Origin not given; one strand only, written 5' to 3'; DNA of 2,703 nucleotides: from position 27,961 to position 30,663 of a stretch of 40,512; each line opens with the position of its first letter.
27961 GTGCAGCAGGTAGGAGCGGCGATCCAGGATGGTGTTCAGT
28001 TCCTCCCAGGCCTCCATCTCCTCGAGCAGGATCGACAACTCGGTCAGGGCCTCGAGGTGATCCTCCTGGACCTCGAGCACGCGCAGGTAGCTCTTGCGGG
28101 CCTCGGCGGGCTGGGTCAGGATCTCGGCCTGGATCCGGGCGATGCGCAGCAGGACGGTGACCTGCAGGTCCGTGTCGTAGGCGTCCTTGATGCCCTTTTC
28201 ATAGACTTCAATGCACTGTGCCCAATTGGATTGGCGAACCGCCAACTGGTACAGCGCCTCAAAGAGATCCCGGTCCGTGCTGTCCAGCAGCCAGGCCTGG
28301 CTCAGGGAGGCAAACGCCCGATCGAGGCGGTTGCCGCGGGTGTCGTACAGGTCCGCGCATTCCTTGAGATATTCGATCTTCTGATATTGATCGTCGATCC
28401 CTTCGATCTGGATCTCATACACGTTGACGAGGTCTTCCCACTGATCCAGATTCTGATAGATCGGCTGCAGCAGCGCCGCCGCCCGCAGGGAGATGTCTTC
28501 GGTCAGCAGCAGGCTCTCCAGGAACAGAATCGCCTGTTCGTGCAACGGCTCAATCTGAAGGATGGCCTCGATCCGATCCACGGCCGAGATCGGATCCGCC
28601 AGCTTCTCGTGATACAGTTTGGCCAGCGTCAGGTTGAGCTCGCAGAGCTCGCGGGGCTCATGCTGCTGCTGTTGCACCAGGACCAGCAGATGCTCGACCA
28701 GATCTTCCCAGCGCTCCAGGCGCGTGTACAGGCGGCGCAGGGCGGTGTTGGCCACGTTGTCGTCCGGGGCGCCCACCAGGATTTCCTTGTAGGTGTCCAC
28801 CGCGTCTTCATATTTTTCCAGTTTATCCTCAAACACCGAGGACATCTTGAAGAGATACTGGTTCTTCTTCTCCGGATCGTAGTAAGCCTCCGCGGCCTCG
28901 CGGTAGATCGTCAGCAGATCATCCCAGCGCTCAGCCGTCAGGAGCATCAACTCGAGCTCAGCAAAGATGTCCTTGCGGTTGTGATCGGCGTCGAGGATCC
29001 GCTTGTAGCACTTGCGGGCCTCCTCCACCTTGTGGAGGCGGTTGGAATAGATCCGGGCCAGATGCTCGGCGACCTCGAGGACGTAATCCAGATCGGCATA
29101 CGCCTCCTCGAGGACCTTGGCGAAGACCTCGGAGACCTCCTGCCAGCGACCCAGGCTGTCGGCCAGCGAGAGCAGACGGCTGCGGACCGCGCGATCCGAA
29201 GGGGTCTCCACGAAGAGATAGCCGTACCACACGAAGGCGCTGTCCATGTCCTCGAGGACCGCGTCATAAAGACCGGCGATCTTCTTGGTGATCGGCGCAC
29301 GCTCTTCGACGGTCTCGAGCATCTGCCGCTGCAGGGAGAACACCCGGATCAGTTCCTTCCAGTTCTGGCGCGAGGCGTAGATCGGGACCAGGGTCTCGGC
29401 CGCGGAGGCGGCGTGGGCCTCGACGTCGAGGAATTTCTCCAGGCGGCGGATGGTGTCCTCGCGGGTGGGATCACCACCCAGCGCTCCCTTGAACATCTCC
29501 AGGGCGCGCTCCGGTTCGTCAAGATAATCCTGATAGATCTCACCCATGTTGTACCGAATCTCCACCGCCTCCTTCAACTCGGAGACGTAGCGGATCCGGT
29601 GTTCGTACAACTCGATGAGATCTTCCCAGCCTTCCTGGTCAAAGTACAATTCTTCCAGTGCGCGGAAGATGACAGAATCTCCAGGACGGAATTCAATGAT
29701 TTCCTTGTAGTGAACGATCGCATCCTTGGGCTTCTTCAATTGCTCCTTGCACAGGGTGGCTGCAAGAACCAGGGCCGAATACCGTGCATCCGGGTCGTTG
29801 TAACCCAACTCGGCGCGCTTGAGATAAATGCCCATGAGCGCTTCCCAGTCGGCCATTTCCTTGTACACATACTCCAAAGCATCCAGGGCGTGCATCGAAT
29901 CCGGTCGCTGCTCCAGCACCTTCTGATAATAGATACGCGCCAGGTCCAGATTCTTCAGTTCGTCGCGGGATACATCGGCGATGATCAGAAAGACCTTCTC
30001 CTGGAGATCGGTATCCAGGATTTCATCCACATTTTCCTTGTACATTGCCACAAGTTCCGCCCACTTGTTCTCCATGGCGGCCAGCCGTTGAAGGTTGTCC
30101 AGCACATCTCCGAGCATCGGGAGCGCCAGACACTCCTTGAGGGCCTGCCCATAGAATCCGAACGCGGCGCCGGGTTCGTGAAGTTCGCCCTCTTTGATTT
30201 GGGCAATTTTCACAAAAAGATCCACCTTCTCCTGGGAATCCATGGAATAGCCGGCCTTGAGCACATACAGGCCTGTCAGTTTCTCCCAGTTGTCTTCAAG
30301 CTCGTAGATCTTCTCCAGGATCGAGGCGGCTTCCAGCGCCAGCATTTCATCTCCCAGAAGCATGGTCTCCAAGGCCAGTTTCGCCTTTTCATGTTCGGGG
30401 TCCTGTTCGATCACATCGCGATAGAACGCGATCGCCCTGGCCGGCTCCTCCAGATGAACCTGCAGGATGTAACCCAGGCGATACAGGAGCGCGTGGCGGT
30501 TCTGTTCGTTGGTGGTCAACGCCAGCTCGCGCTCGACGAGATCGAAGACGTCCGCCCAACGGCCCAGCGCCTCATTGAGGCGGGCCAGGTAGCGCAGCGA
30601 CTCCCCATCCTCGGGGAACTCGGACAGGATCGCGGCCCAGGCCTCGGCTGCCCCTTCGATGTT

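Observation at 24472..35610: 3712-aa protein made entirely of TPR-like super-repeats (11.1-kb gene)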

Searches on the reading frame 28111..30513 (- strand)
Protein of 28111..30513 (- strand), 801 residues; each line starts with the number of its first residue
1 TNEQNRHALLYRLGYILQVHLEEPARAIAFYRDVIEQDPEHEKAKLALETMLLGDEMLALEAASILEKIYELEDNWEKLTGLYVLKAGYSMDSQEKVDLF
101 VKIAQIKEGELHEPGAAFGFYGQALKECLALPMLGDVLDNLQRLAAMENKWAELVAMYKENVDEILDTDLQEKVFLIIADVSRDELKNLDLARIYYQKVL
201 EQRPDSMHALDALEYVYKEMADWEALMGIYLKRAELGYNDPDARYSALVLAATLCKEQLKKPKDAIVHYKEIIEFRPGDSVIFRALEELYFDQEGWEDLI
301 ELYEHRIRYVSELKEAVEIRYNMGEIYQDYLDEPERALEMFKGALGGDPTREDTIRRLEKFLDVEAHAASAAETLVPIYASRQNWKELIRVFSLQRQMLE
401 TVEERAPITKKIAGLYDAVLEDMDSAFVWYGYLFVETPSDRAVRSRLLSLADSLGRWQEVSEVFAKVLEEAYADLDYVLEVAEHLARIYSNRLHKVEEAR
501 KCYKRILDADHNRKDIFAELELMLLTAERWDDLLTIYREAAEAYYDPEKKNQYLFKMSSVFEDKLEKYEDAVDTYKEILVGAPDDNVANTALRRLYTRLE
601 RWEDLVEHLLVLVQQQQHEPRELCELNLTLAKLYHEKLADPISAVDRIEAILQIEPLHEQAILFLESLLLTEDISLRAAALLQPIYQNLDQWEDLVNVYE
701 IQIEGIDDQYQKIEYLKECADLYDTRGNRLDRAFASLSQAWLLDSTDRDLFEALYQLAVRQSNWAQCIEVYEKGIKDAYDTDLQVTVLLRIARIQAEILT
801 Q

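Call 76: predict_structure(alignment_id=A1)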
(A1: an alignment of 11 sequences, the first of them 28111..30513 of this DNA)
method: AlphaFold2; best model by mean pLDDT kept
length: 801 residues; sequences in the alignment: 11
mean_pLDDT: 90.4   pTM: 0.45
mean pLDDT of the five models: 90.4, 88.0, 88.0, 87.2, 86.5
residues with pLDDT >= 90: 527; 70-90: 269; 50-70: 5; < 50: 0
segments of 3 or more residues with pLDDT < 50: none
pLDDT, mean of each block of 10 residues (from residue 1): 84 92 91 90 91 87 91 91 92 92 94 94 91 91 94 94 89 94 94 94 90 94 94 89 92 93 93 89 92 91 91 91 94 92 91 91 86 90 90 88 90 92 94 92 93 93 90 80 93 91 88 87 90 91 84 92 91 91 86 92 91 77 90 92 93 90 91 88 91 91 87 92 89 92 88 91 89 83 89 87 74
secondary structure, 60 per line:
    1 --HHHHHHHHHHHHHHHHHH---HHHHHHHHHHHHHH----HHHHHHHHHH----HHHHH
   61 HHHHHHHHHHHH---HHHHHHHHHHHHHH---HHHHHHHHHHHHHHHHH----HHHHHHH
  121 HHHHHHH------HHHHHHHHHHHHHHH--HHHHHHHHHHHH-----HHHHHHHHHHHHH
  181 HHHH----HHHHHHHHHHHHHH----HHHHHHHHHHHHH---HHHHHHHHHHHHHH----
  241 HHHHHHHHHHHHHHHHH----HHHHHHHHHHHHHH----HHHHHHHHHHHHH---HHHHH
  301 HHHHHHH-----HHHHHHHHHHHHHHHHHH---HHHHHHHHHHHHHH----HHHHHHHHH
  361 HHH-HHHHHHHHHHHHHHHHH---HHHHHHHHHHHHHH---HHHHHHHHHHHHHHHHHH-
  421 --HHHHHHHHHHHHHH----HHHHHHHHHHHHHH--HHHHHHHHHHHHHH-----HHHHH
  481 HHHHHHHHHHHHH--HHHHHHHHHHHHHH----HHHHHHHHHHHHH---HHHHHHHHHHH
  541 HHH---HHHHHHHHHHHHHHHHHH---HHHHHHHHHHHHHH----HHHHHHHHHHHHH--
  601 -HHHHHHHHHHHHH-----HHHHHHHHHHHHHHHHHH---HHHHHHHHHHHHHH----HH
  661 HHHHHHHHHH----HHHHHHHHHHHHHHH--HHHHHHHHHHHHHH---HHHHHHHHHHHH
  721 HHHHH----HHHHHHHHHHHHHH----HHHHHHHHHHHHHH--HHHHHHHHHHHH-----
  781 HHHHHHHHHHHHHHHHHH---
elements in order (helices of 4 or more, strands of 3 or more residues): H3-20 H24-37 H42-51 H56-72 H76-89 H93-109 H114-127 H134-148 H151-162 H168-184 H189-202 H207-219 H223-236 H241-257 H262-275 H280-292 H296-307 H313-330 H334-347 H352-363 H365-381 H385-398 H402-419 H423-436 H441-454 H457-470 H476-493 H496-509 H514-526 H530-543 H547-564 H568-581 H586-598 H602-614 H620-637 H641-654 H659-670 H675-689 H692-705 H709-725 H730-743 H748-761 H764-775 H781-798

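Call 81: fold_search(model_id=the predicted structure, library=pdb)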
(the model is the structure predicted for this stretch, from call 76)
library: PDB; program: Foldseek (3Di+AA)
matches with E <= 10: 1508; with E <= 0.001: 330
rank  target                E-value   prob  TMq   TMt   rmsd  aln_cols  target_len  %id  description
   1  9rtt_Q                2.2e-12  1.00  0.14  0.13  47.5       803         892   15  Activated Elongation Complex with IWS1 and ELOF1 (released 2025-09-03)
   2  9hvq_Q                4.4e-12  1.00  0.15  0.14  48.0       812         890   15  Structure of the transcribing Pol II-DSIF-PAF-SPT6-RECQL5 complex (released 2025-07-16)
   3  8fgw_D                7.5e-12  1.00  0.17  0.11  58.0       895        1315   14  Human IFT-A complex structures provide molecular insights into ciliary transport (released 2023-02-22)
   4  4buj_F                8.6e-12  1.00  0.17  0.12  44.0       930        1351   13  Crystal structure of the S. cerevisiae Ski2-3-8 complex (released 2013-08-28)
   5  4buj_B                9.0e-12  1.00  0.18  0.12  44.2       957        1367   14  Crystal structure of the S. cerevisiae Ski2-3-8 complex (released 2013-08-28)
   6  8bbg_D                2.9e-11  1.00  0.18  0.12  56.3       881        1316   12  Structure of the IFT-A complex; anterograde IFT-A train model (released 2022-12-21)
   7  9g8r_B                8.3e-11  1.00  0.16  0.13  49.5       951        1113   11  human SKI7-SKI238 complex in the open state (released 2024-10-16)
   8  8q9t_E                9.2e-11  1.00  0.16  0.13  41.5       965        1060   12  CryoEM structure of a S. Cerevisiae Ski238 complex bound to RNA (released 2023-11-29)
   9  7qdr_B                1.9e-10  1.00  0.16  0.11  54.5      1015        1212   12  Apo human SKI complex in the closed state (released 2022-02-02)
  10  7qds_B                2.6e-10  1.00  0.15  0.12  55.5       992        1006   11  Apo human SKI complex in the open state (released 2022-02-02)
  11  7dkh_A                2.7e-10  1.00  0.14  0.13  45.6       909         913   13  Crystal structure of the Ctr9/Paf1/Cdc73/Rtf1 quaternary complex (released 2021-11-24)
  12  8hmd_C                2.9e-10  1.00  0.19  0.12  57.4       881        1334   14  base module state 2 of Tetrahymena IFT-A (released 2023-06-14)
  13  7dkh_I                2.9e-10  1.00  0.14  0.12  43.2       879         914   12  Crystal structure of the Ctr9/Paf1/Cdc73/Rtf1 quaternary complex (released 2021-11-24)
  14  7qdz_B                3.9e-10  1.00  0.15  0.12  55.8       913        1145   13  80S-bound human SKI complex in the closed state (released 2022-02-09)
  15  8bbe_D                4.3e-10  1.00  0.17  0.20  54.5       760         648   15  Structure of the IFT-A complex; IFT-A2 module (released 2022-12-21)
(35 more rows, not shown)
